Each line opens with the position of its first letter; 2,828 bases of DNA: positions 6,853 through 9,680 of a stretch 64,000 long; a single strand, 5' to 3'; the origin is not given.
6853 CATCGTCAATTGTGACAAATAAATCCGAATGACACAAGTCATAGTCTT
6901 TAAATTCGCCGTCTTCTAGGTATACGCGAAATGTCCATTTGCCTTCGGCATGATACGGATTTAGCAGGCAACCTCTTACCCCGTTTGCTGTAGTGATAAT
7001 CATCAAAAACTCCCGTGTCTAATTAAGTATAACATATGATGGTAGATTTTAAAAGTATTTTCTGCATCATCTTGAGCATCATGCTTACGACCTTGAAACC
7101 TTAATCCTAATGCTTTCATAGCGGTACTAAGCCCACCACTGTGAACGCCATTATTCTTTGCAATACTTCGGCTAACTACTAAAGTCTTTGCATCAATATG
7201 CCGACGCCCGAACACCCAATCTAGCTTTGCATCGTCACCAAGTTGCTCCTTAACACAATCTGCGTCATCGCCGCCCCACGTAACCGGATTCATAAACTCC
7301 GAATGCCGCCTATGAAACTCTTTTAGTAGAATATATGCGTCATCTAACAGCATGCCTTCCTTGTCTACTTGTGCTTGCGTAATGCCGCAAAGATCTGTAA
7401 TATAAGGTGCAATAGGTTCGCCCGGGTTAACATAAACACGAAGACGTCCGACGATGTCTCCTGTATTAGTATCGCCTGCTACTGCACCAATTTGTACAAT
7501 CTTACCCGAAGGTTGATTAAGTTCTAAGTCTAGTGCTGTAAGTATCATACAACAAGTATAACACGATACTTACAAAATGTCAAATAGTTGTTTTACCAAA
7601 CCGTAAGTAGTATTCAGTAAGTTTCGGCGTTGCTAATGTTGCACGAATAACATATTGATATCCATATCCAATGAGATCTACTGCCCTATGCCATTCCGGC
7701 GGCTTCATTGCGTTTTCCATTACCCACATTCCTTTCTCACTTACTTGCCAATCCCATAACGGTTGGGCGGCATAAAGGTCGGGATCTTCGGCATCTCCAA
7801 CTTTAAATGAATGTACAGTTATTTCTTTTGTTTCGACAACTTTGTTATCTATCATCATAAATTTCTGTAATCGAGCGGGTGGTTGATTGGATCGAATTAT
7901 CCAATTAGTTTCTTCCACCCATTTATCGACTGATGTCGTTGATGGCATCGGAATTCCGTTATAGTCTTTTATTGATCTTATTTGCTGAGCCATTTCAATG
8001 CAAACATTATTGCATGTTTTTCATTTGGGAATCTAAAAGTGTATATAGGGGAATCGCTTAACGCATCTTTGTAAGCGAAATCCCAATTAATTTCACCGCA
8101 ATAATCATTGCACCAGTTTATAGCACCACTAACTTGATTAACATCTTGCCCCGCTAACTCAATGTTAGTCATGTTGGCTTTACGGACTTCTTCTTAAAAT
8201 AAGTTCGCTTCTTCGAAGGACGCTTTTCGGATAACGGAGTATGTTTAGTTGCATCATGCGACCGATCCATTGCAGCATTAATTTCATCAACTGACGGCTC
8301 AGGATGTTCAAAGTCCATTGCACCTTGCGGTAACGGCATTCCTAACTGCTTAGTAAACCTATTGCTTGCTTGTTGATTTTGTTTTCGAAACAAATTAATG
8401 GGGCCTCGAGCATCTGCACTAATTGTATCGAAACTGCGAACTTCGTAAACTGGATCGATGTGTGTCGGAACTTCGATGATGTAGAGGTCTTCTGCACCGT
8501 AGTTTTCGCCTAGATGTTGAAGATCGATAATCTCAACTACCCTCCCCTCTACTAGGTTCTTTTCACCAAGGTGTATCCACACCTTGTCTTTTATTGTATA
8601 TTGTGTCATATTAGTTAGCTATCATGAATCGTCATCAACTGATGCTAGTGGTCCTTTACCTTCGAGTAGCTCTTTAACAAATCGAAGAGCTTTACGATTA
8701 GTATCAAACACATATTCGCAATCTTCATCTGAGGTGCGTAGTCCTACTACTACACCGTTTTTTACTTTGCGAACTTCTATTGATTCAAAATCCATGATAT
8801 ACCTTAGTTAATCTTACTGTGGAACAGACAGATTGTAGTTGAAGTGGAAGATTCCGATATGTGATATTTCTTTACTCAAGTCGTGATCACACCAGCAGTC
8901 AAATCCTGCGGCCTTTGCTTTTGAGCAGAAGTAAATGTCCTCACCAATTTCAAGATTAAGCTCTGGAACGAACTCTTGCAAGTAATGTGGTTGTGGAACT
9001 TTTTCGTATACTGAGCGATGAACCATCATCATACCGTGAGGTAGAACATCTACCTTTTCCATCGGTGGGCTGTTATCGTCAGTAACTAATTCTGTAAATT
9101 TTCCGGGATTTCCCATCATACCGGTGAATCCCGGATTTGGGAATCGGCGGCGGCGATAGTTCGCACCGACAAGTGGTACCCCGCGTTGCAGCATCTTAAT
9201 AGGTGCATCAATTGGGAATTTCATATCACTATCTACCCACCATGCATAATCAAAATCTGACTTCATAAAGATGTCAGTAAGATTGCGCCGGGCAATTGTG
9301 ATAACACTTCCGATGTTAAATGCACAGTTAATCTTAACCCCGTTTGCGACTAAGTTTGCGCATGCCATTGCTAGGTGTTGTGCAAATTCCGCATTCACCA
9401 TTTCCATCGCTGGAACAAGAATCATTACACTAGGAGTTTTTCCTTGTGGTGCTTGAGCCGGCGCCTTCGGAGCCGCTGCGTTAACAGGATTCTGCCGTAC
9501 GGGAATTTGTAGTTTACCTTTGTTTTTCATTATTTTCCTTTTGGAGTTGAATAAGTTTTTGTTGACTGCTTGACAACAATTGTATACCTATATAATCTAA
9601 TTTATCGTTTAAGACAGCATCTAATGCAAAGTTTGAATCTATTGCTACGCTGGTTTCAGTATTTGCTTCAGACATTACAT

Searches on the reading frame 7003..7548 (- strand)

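Call 96: search_protein_families(library=phrogs, proteins=[window:7003-7548:-], max_evalue=0.001)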
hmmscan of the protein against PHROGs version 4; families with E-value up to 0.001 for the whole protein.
window:7003-7548:- (181 aa): 1 family
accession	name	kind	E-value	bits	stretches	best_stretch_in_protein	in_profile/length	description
phrog_192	-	DNA, RNA and nucleotide metabolism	3.6e-15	57.2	1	1-176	106-274/397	DNA polymerase exonuclease subunit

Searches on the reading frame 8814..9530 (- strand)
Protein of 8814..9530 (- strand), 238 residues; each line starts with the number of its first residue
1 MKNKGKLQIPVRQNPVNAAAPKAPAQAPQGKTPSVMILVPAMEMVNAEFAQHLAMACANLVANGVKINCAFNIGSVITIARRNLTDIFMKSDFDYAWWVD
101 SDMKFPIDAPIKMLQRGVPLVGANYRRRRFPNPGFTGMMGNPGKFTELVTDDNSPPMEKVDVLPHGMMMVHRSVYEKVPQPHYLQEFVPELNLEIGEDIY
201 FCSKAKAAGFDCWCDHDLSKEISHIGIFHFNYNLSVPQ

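Call 96: search_protein_families(library=phrogs, proteins=[window:8814-9530:-], max_evalue=0.001)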
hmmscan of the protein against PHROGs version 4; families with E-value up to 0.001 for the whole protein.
window:8814-9530:- (238 aa): 3 families
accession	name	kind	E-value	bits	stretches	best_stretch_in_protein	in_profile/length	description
phrog_1574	-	unknown function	2e-22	81.1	1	30-233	10-237/240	-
phrog_34859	-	moron, auxiliary metabolic gene and host takeover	1.9e-05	25.5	0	43-105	17-81/247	glycosyltransferase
phrog_12406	-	moron, auxiliary metabolic gene and host takeover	0.00013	22.5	1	73-219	38-190/242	glycosyltransferase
